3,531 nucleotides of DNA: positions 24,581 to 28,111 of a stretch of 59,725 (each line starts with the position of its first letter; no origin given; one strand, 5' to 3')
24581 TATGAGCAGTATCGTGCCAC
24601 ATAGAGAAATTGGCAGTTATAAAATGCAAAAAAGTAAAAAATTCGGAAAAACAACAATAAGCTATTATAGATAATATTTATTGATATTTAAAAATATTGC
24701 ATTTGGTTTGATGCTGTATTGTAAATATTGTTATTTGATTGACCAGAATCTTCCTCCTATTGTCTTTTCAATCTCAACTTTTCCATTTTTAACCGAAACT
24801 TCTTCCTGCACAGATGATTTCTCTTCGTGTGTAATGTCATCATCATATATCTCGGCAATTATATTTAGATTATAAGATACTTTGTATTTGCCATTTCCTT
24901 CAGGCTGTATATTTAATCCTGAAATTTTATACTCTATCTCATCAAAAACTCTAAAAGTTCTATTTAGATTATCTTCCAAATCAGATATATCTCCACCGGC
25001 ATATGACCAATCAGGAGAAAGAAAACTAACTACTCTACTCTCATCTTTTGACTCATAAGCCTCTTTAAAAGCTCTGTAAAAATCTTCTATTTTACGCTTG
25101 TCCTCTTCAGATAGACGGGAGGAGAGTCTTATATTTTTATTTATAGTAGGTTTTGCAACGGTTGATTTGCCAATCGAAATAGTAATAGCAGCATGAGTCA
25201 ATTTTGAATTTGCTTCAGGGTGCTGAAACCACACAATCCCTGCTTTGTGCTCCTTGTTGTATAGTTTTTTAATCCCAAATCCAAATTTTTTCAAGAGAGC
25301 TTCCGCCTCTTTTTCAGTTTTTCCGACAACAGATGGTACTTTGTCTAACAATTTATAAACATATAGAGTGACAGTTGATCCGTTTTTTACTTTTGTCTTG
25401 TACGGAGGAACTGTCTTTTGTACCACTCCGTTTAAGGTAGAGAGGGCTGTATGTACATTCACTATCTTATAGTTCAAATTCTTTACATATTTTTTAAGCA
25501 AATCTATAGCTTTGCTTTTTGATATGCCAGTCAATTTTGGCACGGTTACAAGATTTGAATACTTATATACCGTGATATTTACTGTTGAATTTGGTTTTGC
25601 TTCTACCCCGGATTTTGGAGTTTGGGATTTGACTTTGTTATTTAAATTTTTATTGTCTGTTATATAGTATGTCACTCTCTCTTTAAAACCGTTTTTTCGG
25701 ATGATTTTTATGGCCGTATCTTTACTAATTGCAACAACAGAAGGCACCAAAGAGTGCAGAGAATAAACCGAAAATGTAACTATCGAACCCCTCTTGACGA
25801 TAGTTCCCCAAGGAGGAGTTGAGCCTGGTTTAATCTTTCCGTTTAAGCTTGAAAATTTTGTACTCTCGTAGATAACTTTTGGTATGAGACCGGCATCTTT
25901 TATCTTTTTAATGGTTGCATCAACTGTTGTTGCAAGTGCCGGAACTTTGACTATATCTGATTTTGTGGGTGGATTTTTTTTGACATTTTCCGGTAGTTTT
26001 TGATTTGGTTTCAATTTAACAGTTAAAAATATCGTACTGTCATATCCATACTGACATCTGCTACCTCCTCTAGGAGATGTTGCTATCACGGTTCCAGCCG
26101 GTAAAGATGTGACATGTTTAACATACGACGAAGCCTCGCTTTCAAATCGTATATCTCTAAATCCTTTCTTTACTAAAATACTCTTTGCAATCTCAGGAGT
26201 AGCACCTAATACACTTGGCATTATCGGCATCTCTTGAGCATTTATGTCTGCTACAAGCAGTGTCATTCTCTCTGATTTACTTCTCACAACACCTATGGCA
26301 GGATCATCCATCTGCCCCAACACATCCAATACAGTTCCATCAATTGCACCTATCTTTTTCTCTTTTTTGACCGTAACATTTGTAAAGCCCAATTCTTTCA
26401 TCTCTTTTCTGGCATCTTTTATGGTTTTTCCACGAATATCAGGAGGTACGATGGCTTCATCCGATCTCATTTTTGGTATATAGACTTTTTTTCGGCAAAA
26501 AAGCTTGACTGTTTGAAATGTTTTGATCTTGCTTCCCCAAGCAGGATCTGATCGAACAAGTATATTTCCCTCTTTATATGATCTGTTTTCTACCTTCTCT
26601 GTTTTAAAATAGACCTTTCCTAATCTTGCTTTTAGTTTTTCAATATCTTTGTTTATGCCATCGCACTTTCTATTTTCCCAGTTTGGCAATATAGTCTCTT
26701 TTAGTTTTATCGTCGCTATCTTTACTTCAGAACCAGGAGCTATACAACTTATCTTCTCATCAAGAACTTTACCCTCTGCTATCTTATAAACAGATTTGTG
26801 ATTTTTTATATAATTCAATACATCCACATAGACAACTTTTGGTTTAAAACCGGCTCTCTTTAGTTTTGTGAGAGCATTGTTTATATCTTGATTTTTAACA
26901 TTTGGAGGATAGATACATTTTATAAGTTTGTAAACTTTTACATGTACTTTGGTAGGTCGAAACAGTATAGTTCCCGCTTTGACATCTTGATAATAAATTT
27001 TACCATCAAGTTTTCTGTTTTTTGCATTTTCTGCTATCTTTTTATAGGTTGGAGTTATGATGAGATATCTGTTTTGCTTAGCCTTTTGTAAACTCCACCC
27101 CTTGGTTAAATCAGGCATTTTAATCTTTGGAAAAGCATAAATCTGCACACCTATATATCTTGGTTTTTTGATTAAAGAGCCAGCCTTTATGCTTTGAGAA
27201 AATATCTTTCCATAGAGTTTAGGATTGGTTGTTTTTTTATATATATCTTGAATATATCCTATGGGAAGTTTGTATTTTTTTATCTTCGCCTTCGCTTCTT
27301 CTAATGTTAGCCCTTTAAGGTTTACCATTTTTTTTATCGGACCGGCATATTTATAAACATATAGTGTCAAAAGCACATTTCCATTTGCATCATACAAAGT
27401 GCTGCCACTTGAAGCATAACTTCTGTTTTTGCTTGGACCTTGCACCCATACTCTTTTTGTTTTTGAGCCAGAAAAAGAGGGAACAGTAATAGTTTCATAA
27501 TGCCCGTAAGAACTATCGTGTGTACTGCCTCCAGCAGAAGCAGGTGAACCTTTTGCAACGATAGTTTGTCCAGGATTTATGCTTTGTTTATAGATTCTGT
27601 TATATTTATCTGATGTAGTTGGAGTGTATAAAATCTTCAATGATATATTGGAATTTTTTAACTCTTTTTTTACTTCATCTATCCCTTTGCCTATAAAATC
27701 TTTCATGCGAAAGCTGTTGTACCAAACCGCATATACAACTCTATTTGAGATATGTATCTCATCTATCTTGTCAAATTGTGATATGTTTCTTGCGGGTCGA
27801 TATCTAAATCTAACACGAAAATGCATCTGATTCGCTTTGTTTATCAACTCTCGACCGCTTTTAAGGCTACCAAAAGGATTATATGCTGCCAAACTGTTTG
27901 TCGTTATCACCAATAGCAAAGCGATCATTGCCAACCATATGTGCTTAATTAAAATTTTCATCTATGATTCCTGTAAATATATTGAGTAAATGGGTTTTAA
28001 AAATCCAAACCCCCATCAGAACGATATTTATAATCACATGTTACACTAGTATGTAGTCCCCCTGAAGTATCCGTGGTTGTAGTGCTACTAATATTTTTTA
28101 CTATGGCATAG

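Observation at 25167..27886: Stand-alone secreted array of ~11-12 PASTA domains in a diderm, with no kinase or PBP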

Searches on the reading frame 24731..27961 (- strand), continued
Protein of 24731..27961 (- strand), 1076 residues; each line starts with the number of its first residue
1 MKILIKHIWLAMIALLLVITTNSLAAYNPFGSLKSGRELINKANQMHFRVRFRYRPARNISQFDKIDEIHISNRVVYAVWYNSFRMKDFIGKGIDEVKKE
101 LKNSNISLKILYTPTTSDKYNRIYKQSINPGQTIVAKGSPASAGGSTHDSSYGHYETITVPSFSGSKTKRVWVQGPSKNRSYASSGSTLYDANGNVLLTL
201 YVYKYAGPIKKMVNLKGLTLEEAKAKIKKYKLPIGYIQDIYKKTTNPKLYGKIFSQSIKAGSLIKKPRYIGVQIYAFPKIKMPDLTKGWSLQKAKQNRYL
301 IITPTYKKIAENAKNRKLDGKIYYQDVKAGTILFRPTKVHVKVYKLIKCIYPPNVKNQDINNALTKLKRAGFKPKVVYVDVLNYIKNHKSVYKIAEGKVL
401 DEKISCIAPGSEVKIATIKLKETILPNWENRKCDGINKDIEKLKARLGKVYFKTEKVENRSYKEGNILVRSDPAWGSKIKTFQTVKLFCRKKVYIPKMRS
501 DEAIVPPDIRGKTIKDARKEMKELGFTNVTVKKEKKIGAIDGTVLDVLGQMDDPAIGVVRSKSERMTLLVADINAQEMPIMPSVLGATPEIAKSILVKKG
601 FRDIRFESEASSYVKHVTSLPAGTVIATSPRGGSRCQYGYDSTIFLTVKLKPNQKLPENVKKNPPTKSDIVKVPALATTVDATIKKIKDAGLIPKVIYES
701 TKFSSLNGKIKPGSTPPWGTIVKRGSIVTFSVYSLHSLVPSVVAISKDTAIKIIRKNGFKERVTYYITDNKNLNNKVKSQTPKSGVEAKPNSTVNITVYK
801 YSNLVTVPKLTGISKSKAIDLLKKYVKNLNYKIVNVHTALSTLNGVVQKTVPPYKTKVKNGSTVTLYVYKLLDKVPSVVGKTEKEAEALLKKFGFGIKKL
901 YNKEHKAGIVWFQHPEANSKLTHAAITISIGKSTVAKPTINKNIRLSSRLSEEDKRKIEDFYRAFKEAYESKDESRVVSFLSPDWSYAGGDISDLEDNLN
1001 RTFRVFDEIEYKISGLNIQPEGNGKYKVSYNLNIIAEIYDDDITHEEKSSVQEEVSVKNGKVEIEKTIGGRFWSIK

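Call 82: search_protein_families(library=pfam, alignment_id=A5, max_evalue=0.00001)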
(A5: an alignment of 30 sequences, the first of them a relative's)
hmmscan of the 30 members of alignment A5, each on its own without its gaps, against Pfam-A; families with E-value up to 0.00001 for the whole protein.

A. member 1, P0158 (2633 aa): 2 families
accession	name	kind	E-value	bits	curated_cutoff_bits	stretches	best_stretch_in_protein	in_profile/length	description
PF03793.24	PASTA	-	0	1095.8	23.2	28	741-802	2-63/64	PASTA domain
PF04509.17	CheC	-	1.6e-15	57.2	22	0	1876-1898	4-27/38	CheC-like family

B. families by the number of members that match (of 30 scanned): 24 families
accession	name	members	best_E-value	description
PF03793.24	PASTA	30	0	PASTA domain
PF00069.31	Pkinase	6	1.2e-32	Protein kinase domain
PF07714.23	PK_Tyr_Ser-Thr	6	1.8e-20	Protein tyrosine and serine/threonine kinase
PF13405.12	EF-hand_6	4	1.1e-13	EF-hand domain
PF00036.39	EF-hand_1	4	8.9e-12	EF hand domain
PF13202.12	EF-hand_5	4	1.7e-11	EF hand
PF13499.12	EF-hand_7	4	4.8e-10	EF-hand domain pair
PF13570.13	Beta-prop_ACSF4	1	4.8e-58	Beta-alanine-activating enzyme, beta-propeller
PF20568.3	DUF6777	1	6.4e-55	Domain of unknown function (DUF6777)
PF18998.6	Flg_new_2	1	1.4e-48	Divergent InlB B-repeat domain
PF13360.13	PQQ_2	1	1.3e-41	Outer membrane protein assembly factor BamB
PF00041.27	fn3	1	3.1e-33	Fibronectin type III domain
PF13229.12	Beta_helix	1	1.5e-31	Right handed beta helix region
PF25549.1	DUF7927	1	1.9e-30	Domain of unknown function (DUF7927)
PF01011.28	PQQ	1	1.1e-19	Glucose/ethanol/alcohol dehydrogenase, beta-propeller domain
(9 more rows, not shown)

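Call 90: search_protein_families(library=padloc, proteins=[window:24731-27961:-, L004:4680-7583:+], max_evalue=0.01)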
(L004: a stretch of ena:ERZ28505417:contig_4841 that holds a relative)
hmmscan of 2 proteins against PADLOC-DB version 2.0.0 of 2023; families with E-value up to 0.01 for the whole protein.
window:24731-27961:- (1076 aa): 3 families
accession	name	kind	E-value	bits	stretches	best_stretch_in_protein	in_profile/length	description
PDLC04040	PD-T4-6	-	6.9e-28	95.7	4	739-910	357-525/547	-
PDLC04060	PD-T4-6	-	1.2e-14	52.1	3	869-943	384-464/486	-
PDLC04052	PD-T4-6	-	0.00018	18.8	0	736-824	353-445/496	-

L004:4680-7583:+ (967 aa): 0 families

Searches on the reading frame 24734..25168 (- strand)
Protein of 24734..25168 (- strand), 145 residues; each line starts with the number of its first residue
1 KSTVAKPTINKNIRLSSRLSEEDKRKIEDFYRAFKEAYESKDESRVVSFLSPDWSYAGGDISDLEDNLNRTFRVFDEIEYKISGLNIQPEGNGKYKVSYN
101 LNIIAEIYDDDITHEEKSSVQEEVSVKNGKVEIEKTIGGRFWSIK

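Call 19: search_protein_families(library=pfam, proteins=[window:24734-25168:-], max_evalue=10)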
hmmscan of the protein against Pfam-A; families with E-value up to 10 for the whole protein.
seq(145 aa): 6 families
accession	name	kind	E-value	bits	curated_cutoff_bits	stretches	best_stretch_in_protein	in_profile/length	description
PF25155.1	NTF2_YvbJ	-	0.022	16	25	1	27-120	5-100/123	YvbJ NTF2-like domain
PF21934.1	Yop-YscD_ppl_3rd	-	0.095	12.9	24.3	1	10-40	25-55/64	YscD/CdsD-like Bon-like domain 3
PF14534.12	DUF4440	-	0.21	12.5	25.2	1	27-92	1-69/107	Domain of unknown function (DUF4440)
PF22819.2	TcaA_5th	-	0.22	12.3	23.6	1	24-133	6-111/115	TcaA protein NTF2-like domain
PF11293.13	DUF3094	-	0.29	11.3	27.1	1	16-33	1-18/55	Protein of unknown function (DUF3094)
PF13113.11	DUF3970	-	0.41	11.4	21.1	1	13-45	4-35/55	Protein of unknown function (DUF3970)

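Call 47: find_homologous_proteins(query=A3, max_evalue=0.001)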
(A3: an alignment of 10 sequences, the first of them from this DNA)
Query A3 (10 sequences) (130 aa, profile of the alignment): 29 proteins with E <= 0.001 among 1221 candidates.
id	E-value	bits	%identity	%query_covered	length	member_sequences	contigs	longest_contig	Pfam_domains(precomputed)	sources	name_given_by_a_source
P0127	3.5e-46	174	55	99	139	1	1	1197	-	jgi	-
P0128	1.5e-43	166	49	94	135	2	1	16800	-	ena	-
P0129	2.6e-42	162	45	92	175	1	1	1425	-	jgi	jgi:hypothetical protein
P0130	5.1e-41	158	43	88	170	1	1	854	-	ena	-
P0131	5.8e-41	158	48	92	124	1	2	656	-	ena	-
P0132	8.2e-41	157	48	93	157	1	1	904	-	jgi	jgi:hypothetical protein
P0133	8.7e-41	157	51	95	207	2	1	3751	-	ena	-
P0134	5.2e-40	155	48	92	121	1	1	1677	-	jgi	-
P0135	8.4e-40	154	44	92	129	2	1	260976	-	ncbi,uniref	ncbi:hypothetical protein [Thermodesulfovibrio sp.]|uniref:hypothetical protein n=1 Tax=Thermodesulf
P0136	3.1e-39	152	37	96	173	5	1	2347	-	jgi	jgi:hypothetical protein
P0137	3.4e-39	152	47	90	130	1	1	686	-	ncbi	-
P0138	5.6e-39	151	48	92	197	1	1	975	-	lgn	-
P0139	5.9e-39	151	46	92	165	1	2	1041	-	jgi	-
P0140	7.8e-39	151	39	96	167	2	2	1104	-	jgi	jgi:murein L,D-transpeptidase YafK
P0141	4.9e-38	148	41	95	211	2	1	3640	-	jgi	jgi:hypothetical protein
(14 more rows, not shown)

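Call 75: find_related_loci(query=A3, collection=metagenome_contigs, flank=9000)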
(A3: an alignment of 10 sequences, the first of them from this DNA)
Query A3 (130 aa) in metagenome_contigs; peptide patterns used: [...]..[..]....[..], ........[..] (x = any residue, [..] = any of these).
599 stretches matched a pattern (row limit reached: there are more); 21 encode a relative of the query (tblastn E <= 1e-3); 21 distinct loci.
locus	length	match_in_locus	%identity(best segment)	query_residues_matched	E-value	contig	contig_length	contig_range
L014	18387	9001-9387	51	4-130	1e-40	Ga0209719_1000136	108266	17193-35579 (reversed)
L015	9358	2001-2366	52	10-129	6e-37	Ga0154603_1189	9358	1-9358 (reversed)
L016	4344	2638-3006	52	10-130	3e-36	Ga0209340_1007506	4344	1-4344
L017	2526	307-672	49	8-127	2e-35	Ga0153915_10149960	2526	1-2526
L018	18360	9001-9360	54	12-129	5e-35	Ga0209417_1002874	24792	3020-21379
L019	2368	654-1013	48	12-129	2e-34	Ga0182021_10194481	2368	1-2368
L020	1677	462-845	47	5-130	4e-33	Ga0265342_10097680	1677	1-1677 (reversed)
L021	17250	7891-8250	53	12-129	7e-33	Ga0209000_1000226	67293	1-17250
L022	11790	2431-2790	53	12-129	7e-33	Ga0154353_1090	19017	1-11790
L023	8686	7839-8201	47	12-130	2e-32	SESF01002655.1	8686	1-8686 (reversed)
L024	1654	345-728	46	4-129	2e-30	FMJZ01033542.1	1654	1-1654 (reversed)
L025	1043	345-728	46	4-129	6e-31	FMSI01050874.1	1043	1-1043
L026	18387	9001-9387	43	4-130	5e-28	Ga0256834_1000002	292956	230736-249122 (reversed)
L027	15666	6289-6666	38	6-130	2e-27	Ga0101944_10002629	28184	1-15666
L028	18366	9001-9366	42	8-127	3e-27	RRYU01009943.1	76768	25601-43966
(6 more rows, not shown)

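Call 80: search_solved_structures(query=A3, max_evalue=10)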
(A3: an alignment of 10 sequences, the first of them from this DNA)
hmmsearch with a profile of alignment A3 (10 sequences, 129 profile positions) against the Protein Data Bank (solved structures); distinct sequences matched with E-value up to 10: 6.
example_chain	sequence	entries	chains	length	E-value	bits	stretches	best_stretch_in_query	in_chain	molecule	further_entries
3ig2_A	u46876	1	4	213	0.01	19.3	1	31-89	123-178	Phenylalanyl-tRNA synthetase beta chain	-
5trv_A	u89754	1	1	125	0.094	16.2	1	5-104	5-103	denovo NTF2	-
8qat_A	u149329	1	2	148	0.2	15.1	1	4-87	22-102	Protein Hook homolog 3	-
1azs_A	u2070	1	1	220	0.49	13.9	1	15-82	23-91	VC1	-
1cjk_A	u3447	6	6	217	0.49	13.9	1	15-82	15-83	ADENYLATE CYCLASE, TYPE V | TYPE V ADENYLYL CYCLASE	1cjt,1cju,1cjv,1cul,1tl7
1cs4_A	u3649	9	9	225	0.51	13.8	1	15-82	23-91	TYPE V ADENYLATE CYCLASE | Adenylate cyclase, type V | Adenylate cyclase type 5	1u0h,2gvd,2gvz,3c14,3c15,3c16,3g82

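Call 88: find_related_loci(query=A3, collection=viral_contigs, flank=5000)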
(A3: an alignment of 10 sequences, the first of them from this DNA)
Query A3 (130 aa) in viral_contigs; peptide patterns used: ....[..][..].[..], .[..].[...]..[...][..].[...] (x = any residue, [..] = any of these).
184 stretches matched a pattern, but none encodes a relative of the query by tblastn (E <= 1e-3).

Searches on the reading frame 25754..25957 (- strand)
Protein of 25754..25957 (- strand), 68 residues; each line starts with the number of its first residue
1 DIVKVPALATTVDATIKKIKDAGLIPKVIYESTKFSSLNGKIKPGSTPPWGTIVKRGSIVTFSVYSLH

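Call 19: search_protein_families(library=pfam, proteins=[window:25754-25957:-], max_evalue=10)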
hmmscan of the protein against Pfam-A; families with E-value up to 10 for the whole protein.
seq(68 aa): 1 family
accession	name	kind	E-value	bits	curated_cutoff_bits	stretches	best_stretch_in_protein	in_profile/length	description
PF03793.24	PASTA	-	0.0008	19.8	23.2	1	3-64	1-62/64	PASTA domain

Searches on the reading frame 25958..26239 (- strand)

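Call 19: search_protein_families(library=pfam, proteins=[window:25958-26239:-], max_evalue=10)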
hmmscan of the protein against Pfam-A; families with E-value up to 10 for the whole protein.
seq(94 aa): 1 family
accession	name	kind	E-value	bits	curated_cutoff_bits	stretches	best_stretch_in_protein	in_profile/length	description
PF03793.24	PASTA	-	1.8e-07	31.4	23.2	1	6-74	2-62/64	PASTA domain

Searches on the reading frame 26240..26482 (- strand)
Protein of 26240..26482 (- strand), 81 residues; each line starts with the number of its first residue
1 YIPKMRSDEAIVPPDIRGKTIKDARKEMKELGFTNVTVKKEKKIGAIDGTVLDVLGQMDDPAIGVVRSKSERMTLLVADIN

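Call 19: search_protein_families(library=pfam, proteins=[window:26240-26482:-], max_evalue=10)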
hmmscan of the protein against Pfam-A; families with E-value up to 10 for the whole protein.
seq(81 aa): 5 families
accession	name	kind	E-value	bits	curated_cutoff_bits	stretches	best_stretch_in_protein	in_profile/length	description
PF03793.24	PASTA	-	6.5e-06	26.5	23.2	1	14-54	4-41/64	PASTA domain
PF24190.1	OB_RNR_2nd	-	0.061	14.1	27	1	43-63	41-61/67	Ribonuclease R second OB domain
PF13847.12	Methyltransf_31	-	0.089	12.9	27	1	6-41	26-61/145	Methyltransferase domain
PF21205.3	Rep3_C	-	0.1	13.3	21.1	1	14-48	19-53/59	Initiator Rep protein, WH2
PF16554.10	OAM_dimer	-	0.15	13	25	1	23-58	31-65/78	Dimerisation domain of d-ornithine 4,5-aminomutase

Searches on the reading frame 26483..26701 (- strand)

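Call 19: search_protein_families(library=pfam, proteins=[window:26483-26701:-], max_evalue=10)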
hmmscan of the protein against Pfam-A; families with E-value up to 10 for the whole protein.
seq(73 aa): 1 family
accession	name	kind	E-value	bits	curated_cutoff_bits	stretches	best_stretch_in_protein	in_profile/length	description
PF06198.16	DUF999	-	0.071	13.6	25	1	10-58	42-90/143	Protein of unknown function (DUF999)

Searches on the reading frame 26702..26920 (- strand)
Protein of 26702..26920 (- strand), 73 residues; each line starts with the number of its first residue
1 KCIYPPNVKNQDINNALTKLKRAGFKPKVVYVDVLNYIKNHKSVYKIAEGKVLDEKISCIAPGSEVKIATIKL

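Call 19: search_protein_families(library=pfam, proteins=[window:26702-26920:-], max_evalue=10)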
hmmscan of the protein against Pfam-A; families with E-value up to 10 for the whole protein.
seq(73 aa): 1 family
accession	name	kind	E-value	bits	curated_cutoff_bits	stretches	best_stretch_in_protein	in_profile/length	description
PF03793.24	PASTA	-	0.00049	20.4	23.2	1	6-30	4-28/64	PASTA domain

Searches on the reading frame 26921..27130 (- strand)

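Call 19: search_protein_families(library=pfam, proteins=[window:26921-27130:-], max_evalue=10)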
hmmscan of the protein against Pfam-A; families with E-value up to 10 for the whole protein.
seq(70 aa): 1 family
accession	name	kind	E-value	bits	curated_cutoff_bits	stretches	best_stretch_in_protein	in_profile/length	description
PF03793.24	PASTA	-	0.00014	22.2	23.2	1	3-67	1-63/64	PASTA domain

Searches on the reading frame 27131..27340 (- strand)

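Call 19: search_protein_families(library=pfam, proteins=[window:27131-27340:-], max_evalue=10)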
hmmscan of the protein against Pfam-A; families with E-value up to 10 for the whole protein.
seq(70 aa): 2 families
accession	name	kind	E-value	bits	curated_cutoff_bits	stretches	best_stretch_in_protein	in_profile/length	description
PF03793.24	PASTA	-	1.2e-08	35.3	23.2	1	4-65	2-60/64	PASTA domain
PF18607.7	HTH_54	-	0.07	13.8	32.3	1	8-42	53-88/92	ParA helix turn helix domain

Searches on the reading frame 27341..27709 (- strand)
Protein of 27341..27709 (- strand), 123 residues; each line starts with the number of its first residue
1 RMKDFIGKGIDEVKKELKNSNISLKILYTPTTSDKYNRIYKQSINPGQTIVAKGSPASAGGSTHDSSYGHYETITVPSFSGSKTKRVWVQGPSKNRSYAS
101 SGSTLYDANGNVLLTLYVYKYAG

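Call 19: search_protein_families(library=pfam, proteins=[window:27341-27709:-], max_evalue=10)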
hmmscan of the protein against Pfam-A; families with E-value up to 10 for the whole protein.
seq(123 aa): 1 family
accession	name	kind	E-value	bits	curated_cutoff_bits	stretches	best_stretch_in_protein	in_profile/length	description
PF03793.24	PASTA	-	3.6e-08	33.7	23.2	1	2-55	3-56/64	PASTA domain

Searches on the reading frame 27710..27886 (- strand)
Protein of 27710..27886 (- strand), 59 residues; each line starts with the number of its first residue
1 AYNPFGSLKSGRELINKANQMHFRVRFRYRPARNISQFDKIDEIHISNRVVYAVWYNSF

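Call 19: search_protein_families(library=pfam, proteins=[window:27710-27886:-], max_evalue=10)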
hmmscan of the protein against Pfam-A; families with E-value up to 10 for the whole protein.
seq(59 aa): 0 families
